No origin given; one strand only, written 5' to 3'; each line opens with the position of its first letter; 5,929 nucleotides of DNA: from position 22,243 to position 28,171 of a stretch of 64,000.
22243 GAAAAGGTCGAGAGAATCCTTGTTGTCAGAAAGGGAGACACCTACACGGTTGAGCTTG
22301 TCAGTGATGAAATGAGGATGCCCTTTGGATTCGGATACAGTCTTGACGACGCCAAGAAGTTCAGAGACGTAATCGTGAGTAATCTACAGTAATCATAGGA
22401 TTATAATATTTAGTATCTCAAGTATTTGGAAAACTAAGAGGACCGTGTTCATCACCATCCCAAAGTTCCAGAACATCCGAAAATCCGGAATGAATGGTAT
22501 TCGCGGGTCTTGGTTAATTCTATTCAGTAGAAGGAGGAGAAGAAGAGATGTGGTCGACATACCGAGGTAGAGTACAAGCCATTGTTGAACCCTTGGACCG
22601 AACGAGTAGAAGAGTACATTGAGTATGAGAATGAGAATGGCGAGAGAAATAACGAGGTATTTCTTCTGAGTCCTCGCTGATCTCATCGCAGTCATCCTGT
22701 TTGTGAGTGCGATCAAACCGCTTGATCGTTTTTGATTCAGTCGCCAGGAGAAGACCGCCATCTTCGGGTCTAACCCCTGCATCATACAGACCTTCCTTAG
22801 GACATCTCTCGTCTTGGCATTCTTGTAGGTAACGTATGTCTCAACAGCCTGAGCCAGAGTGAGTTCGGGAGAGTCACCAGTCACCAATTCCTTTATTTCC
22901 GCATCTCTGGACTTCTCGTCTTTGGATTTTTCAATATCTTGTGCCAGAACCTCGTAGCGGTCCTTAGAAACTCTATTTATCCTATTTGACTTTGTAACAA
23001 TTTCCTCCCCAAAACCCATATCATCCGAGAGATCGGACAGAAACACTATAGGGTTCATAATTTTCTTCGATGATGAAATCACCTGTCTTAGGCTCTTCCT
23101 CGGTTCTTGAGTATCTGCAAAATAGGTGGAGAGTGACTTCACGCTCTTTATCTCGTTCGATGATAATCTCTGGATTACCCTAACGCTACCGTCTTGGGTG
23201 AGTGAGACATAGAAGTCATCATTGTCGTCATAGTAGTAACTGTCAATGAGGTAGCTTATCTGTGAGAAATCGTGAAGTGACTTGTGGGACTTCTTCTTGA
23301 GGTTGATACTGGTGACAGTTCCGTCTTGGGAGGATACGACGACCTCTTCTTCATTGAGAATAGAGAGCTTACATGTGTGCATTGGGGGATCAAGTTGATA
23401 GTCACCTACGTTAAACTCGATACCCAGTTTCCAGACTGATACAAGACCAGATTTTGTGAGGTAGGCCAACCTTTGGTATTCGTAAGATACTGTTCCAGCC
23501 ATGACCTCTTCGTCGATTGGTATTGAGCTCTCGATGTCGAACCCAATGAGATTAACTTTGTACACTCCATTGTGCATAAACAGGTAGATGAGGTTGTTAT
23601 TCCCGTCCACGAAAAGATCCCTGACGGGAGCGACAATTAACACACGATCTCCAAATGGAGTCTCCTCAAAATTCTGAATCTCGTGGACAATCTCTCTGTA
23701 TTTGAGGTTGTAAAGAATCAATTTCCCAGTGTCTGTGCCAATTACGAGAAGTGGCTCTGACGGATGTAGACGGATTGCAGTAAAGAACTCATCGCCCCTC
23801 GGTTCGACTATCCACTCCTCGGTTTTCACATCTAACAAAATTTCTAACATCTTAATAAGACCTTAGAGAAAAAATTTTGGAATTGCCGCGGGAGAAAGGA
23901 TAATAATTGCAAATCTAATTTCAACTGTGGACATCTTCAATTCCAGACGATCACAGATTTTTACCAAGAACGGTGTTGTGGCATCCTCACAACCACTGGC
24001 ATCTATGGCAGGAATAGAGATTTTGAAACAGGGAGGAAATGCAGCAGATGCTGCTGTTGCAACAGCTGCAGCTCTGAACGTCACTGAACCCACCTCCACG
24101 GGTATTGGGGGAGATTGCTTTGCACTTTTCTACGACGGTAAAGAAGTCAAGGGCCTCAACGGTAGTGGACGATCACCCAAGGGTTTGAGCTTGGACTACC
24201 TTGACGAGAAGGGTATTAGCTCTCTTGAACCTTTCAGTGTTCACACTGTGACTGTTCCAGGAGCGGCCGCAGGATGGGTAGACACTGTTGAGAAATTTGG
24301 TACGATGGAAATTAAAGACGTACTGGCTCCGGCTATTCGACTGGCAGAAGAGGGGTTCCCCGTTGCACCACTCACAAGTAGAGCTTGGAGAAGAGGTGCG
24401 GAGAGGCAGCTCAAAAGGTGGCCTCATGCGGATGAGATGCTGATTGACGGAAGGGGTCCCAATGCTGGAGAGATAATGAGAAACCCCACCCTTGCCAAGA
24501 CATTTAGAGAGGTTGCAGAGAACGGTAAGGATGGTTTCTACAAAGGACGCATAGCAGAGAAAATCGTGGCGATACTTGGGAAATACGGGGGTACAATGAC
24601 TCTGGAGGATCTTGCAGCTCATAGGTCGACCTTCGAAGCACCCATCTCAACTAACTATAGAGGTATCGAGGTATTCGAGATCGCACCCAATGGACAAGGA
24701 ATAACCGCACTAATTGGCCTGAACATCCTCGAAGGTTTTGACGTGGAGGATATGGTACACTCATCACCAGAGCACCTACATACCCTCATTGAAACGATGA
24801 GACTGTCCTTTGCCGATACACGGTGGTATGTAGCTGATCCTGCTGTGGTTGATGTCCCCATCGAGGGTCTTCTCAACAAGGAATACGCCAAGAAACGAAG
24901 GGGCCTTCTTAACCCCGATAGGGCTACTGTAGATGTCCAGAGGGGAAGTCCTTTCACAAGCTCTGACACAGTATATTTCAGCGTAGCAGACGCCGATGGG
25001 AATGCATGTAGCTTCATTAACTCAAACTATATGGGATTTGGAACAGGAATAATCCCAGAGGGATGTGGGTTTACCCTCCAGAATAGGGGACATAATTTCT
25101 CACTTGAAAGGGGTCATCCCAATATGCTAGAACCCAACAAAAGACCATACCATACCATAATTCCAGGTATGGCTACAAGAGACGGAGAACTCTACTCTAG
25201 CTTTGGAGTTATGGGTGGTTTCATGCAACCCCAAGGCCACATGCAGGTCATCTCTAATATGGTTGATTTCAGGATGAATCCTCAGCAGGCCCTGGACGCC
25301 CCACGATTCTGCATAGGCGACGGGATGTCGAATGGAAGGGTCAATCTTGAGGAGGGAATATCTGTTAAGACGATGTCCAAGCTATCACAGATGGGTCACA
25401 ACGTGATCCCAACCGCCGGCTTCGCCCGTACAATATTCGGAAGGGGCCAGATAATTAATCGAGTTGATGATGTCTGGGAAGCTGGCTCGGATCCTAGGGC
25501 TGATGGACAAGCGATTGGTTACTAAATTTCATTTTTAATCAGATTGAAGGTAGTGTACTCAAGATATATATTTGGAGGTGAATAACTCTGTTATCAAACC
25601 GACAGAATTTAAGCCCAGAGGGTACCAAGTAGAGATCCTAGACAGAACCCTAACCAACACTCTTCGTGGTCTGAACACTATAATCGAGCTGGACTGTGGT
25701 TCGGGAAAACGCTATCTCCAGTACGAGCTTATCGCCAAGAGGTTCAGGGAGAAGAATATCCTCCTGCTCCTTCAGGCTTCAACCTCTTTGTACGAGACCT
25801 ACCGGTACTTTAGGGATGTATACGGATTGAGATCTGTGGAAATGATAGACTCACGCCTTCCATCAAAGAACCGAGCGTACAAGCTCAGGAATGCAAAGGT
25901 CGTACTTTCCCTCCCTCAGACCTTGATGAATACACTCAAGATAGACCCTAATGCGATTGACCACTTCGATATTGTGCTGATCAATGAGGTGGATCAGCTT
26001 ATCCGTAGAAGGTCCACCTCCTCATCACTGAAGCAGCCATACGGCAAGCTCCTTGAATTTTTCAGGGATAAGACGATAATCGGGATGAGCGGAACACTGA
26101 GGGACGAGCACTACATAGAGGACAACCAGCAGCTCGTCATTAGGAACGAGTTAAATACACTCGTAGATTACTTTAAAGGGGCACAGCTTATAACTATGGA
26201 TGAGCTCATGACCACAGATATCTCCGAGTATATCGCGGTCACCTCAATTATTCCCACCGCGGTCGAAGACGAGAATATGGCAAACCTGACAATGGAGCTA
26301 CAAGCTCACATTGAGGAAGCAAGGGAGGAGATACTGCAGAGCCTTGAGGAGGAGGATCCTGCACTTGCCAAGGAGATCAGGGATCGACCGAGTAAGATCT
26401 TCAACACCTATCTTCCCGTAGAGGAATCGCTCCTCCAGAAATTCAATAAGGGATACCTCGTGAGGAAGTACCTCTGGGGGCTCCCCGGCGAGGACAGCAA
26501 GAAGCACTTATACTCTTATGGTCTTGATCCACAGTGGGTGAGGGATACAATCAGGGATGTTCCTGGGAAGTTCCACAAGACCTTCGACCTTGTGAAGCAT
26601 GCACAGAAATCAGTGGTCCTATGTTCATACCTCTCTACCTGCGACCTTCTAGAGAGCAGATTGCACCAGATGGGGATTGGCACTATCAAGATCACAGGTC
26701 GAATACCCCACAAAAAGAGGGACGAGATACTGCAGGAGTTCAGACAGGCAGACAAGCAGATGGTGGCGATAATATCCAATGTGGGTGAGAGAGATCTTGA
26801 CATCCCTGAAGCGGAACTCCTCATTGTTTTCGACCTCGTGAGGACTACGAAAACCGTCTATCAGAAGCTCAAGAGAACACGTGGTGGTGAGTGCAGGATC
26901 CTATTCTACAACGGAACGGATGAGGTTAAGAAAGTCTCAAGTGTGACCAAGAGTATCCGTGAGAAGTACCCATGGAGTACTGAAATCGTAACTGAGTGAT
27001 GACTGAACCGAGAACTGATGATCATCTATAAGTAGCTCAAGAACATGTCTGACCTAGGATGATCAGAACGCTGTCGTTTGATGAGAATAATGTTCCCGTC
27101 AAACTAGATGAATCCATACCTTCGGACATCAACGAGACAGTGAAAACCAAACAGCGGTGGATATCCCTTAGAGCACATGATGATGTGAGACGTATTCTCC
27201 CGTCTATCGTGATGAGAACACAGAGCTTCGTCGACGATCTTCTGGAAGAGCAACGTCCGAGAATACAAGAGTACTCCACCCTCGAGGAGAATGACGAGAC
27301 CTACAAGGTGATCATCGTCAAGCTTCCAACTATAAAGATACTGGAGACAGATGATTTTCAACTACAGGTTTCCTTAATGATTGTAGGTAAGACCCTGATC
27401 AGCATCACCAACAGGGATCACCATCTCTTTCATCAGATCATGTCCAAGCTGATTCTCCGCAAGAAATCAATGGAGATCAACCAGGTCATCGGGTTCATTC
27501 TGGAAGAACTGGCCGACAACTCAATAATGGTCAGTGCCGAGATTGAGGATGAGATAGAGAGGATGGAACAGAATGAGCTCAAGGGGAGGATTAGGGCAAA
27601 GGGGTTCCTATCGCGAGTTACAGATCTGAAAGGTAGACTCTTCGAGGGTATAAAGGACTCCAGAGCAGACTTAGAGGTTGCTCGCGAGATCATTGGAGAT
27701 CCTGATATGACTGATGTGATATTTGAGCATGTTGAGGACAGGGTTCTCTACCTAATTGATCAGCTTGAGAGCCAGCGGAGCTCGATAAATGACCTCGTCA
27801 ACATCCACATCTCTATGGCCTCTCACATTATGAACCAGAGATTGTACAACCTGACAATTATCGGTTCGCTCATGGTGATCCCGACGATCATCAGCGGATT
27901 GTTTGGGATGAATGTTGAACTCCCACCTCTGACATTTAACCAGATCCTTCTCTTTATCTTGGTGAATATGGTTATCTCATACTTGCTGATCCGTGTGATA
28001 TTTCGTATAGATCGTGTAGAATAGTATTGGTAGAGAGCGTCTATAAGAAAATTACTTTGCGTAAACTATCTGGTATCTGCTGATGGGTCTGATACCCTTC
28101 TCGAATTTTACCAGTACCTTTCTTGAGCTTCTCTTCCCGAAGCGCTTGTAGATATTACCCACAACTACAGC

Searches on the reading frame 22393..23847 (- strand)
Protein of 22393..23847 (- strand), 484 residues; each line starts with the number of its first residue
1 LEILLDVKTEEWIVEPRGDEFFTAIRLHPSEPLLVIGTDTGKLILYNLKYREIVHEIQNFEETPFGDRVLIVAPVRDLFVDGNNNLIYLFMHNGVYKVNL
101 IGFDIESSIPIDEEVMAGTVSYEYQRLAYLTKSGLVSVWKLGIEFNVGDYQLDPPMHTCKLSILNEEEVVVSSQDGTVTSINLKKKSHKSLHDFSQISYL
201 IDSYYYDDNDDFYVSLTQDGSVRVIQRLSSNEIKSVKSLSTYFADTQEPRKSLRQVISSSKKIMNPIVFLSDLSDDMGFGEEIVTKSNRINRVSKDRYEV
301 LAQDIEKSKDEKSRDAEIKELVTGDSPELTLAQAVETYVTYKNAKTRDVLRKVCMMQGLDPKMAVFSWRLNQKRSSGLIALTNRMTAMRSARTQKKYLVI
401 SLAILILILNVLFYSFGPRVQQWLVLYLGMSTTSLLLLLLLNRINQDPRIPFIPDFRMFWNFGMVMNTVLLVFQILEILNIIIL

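Call 14: search_protein_families(library=pfam, proteins=[window:22393-23847:-], max_evalue=0.001)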
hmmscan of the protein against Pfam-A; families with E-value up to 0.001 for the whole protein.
window:22393-23847:- (484 aa): 6 families
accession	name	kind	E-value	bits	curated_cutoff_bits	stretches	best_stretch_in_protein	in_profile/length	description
PF24814.1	WD40_Prp19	-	2.6e-05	23.9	320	0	158-236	11-87/281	Prp19 WD40 domain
PF24807.1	WD40_CDC20-Fz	-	2.9e-05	24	200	0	84-236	20-173/292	CDC20/Fizzy WD40 domain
PF23414.1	Beta-prop_EML_2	-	7.2e-05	22.7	90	0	6-62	26-82/266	Echinoderm microtubule-associated protein second beta-propeller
PF25171.1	Beta-prop_WDR36-Utp21_1st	-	0.00019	21.4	80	0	4-63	176-237/266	WDR36/Utp21 first beta-propeller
PF24796.1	WDR55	-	0.00022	20.8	200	0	19-58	7-47/296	WDR55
PF24817.1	WD40_WDHD1_1st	-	0.0003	20.5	109.9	0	165-242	97-172/291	WDHD1 first WD40 domain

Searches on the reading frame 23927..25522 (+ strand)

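Call 14: search_protein_families(library=pfam, proteins=[window:23927-25522:+], max_evalue=0.001)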
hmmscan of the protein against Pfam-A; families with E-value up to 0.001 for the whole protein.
window:23927-25522:+ (532 aa): 1 family
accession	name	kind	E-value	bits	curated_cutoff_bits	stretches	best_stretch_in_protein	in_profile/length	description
PF01019.26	G_glu_transpept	-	3.7e-153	511.5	27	1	31-527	2-512/512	Gamma-glutamyltranspeptidase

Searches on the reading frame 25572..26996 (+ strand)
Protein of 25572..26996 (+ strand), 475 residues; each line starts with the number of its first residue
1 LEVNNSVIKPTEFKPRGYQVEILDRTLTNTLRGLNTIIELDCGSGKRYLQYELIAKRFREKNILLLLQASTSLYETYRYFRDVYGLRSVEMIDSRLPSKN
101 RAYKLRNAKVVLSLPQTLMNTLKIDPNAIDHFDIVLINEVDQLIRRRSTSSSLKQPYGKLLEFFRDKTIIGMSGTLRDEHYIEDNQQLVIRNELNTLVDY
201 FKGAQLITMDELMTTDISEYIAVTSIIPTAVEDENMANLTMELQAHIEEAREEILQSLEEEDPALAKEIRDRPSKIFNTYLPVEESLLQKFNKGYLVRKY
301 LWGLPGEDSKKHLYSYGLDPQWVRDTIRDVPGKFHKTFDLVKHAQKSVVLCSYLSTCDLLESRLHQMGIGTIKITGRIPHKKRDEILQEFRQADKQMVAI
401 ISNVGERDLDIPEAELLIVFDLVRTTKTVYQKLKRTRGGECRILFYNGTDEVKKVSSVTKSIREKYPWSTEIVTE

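Call 14: search_protein_families(library=pfam, proteins=[window:25572-26996:+], max_evalue=0.001)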
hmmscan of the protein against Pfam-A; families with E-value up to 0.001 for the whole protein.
window:25572-26996:+ (475 aa): 4 families
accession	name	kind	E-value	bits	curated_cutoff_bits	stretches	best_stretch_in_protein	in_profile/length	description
PF00271.37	Helicase_C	-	1.2e-13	51.6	23.5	1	335-436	4-106/110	Helicase conserved C-terminal domain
PF04851.21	ResIII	-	1.5e-11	45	22.5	1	13-177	2-163/164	Type III restriction enzyme, res subunit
PF16203.11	ERCC3_RAD25_C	-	1.9e-06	27.8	27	1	371-419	82-130/248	ERCC3/RAD25/XPB C-terminal helicase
PF00270.35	DEAD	-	0.00013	22.2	26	1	25-177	6-161/167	DEAD/DEAH box helicase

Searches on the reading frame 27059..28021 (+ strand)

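Call 14: search_protein_families(library=pfam, proteins=[window:27059-28021:+], max_evalue=0.001)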
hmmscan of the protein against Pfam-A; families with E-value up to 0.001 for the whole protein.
window:27059-28021:+ (321 aa): 1 family
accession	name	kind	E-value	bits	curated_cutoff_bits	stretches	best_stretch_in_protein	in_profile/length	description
PF01544.23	CorA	-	3.7e-28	99.1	27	1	42-316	16-291/292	CorA-like Mg2+ transporter protein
